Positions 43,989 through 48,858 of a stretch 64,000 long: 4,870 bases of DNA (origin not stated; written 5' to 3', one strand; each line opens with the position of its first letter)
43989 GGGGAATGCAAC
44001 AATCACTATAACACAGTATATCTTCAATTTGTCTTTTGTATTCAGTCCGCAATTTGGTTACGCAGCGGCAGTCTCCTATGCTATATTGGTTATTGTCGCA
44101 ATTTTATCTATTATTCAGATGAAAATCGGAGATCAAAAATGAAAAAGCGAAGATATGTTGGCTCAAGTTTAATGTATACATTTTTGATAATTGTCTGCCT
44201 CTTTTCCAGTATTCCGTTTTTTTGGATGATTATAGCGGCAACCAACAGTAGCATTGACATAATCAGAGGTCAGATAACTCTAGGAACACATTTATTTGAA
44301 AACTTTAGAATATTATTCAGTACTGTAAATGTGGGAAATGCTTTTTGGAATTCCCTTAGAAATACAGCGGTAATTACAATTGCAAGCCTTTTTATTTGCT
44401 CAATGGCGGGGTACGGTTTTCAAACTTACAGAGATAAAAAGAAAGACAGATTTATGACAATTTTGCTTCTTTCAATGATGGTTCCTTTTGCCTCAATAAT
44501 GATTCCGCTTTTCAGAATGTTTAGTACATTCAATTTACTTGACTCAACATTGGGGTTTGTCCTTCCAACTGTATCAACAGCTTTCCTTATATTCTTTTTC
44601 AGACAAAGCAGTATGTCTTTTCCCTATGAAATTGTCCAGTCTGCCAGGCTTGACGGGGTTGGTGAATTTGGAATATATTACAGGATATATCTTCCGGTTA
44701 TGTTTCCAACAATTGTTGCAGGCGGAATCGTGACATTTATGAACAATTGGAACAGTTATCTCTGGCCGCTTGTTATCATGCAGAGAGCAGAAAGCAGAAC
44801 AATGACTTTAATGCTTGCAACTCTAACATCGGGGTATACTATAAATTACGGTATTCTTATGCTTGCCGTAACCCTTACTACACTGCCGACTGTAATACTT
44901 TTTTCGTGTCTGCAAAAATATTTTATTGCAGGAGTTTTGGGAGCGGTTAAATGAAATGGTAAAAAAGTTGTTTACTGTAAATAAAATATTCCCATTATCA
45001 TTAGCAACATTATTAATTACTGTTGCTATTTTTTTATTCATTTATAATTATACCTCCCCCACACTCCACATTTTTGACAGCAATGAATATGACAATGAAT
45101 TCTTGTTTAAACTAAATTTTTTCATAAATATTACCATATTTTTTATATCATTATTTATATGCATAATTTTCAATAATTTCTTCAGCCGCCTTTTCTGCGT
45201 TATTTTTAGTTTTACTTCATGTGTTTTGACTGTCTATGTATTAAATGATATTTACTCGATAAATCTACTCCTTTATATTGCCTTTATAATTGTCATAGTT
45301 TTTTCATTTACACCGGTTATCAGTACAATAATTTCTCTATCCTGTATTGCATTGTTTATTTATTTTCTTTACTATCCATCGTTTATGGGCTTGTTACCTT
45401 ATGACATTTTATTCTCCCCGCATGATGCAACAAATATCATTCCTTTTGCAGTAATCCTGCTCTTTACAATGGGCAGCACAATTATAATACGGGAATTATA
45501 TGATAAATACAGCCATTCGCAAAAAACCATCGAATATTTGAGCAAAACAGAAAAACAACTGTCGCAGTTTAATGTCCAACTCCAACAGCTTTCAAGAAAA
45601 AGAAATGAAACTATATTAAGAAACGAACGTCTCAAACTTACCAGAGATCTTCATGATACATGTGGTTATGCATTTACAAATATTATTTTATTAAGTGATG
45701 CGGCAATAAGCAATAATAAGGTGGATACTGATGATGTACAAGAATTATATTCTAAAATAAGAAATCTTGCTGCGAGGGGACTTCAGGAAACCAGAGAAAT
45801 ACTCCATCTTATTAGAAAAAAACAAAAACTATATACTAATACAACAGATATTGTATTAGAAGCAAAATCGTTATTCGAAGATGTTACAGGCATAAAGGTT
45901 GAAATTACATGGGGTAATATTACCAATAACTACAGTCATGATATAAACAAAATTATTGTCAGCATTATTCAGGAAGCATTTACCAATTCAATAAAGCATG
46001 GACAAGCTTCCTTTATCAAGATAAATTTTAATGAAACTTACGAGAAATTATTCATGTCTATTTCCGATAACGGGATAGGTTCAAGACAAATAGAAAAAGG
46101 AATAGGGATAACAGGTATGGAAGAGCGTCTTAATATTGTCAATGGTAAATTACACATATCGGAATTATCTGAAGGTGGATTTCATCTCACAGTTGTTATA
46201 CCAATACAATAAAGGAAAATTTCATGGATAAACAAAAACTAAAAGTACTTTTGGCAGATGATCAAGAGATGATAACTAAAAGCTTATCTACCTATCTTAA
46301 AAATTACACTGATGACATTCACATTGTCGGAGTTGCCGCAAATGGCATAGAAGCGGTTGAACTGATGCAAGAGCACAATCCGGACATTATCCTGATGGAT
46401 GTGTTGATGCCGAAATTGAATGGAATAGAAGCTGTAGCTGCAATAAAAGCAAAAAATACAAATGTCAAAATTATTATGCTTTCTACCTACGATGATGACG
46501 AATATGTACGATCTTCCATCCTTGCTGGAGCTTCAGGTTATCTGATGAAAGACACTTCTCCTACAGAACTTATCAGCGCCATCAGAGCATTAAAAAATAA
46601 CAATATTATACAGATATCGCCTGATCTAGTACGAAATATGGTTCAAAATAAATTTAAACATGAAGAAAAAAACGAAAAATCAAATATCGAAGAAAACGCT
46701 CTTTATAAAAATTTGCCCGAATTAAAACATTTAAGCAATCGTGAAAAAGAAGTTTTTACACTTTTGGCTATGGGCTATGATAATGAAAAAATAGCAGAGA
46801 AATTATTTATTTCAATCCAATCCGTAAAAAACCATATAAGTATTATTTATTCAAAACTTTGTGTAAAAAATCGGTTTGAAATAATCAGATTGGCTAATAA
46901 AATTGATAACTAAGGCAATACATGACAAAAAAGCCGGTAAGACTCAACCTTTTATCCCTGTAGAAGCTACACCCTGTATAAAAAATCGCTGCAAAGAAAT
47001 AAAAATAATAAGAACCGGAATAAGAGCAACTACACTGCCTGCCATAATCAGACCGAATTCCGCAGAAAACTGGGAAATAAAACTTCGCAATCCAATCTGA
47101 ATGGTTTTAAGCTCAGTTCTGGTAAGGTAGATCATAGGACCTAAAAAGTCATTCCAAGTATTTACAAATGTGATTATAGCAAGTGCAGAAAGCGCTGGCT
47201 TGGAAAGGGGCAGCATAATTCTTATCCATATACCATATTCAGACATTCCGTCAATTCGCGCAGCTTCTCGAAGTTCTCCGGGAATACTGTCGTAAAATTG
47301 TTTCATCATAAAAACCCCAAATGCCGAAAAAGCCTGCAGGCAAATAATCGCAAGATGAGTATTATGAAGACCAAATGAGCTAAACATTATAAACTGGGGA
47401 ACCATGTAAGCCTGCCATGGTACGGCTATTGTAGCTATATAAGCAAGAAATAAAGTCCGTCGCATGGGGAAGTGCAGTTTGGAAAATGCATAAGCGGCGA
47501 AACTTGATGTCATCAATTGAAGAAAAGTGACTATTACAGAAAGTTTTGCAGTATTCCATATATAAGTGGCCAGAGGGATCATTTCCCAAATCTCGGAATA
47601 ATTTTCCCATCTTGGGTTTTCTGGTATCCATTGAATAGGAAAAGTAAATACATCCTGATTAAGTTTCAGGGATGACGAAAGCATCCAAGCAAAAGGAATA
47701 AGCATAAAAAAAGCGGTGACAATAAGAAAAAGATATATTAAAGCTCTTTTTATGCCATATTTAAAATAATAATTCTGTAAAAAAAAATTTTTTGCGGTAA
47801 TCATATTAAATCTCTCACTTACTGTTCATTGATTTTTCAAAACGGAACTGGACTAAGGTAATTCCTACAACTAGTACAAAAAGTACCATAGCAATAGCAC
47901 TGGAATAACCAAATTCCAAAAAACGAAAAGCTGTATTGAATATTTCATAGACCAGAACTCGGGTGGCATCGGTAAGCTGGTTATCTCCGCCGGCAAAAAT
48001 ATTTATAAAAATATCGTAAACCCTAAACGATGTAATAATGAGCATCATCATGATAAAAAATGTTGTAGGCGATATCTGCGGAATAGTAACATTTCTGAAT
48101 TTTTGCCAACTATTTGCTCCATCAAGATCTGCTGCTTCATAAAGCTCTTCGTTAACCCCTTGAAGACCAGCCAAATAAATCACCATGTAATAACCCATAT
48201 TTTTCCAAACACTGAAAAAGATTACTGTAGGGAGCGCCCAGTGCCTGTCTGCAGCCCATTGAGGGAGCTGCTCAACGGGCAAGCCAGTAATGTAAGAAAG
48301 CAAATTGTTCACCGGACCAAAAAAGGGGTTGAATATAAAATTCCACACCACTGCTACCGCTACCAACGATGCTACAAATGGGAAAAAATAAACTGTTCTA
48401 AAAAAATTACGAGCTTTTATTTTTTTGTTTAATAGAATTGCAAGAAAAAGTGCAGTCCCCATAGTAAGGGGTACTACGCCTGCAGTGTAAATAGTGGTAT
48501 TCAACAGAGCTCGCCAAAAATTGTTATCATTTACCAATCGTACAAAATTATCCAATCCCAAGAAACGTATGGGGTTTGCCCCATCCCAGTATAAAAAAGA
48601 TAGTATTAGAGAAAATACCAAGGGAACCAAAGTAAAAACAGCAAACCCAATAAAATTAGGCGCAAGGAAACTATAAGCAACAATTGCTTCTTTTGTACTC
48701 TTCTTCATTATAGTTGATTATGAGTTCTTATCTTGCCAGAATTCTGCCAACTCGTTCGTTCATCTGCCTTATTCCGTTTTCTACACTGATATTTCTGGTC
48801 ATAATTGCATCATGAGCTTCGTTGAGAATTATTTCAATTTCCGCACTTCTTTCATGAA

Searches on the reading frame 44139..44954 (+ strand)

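Call 4: search_protein_families(library=pfam, proteins=[window:44139-44954:+], max_evalue=0.01)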
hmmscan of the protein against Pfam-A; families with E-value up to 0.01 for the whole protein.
window:44139-44954:+ (271 aa): 1 family
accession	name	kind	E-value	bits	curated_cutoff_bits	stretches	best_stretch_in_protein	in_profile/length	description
PF00528.27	BPD_transp_1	-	3.3e-16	60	26.4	1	99-264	14-180/184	Binding-protein-dependent transport system inner membrane component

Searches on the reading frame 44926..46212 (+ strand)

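Call 4: search_protein_families(library=pfam, proteins=[window:44926-46212:+], max_evalue=0.01)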
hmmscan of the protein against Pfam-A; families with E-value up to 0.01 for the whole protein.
window:44926-46212:+ (428 aa): 2 families
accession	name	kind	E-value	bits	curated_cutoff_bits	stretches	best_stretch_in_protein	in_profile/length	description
PF07730.19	HisKA_3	-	4e-10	40.5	24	1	234-299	1-66/68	Histidine kinase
PF02518.31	HATPase_c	-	6.9e-06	26.9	26.4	1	344-427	6-109/111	Histidine kinase-, DNA gyrase B-, and HSP90-like ATPase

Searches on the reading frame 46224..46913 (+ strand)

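Call 4: search_protein_families(library=pfam, proteins=[window:46224-46913:+], max_evalue=0.01)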
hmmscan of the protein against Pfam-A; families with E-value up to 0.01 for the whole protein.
window:46224-46913:+ (229 aa): 4 families
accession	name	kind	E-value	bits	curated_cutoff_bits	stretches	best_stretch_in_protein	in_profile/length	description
PF00072.30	Response_reg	-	3.8e-27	95.1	30.2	1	8-121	1-111/111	Response regulator receiver domain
PF00196.25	GerE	-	2.6e-17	62.6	23.5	1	169-224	2-57/57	Bacterial regulatory proteins, luxR family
PF08281.18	Sigma70_r4_2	-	1.3e-05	25.2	25.7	1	167-206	8-48/54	Sigma-70, region 4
PF02310.24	B12-binding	-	0.00013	22.3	32.1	1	19-85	18-86/121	B12 binding domain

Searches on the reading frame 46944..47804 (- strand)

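Call 7: search_protein_families(library=pfam, proteins=[window:46944-47804:-], max_evalue=0.01)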
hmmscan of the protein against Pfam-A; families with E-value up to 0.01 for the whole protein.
window:46944-47804:- (286 aa): 1 family
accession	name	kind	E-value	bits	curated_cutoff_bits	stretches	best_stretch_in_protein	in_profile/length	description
PF00528.27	BPD_transp_1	-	3.5e-15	56.6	26.4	1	99-279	4-182/184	Binding-protein-dependent transport system inner membrane component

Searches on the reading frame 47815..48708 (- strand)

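Call 7: search_protein_families(library=pfam, proteins=[window:47815-48708:-], max_evalue=0.01)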
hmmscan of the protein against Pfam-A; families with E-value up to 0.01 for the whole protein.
window:47815-48708:- (297 aa): 1 family
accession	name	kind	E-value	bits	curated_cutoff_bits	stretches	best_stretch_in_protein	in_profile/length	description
PF00528.27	BPD_transp_1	-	6.2e-18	65.6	26.4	1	86-294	5-182/184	Binding-protein-dependent transport system inner membrane component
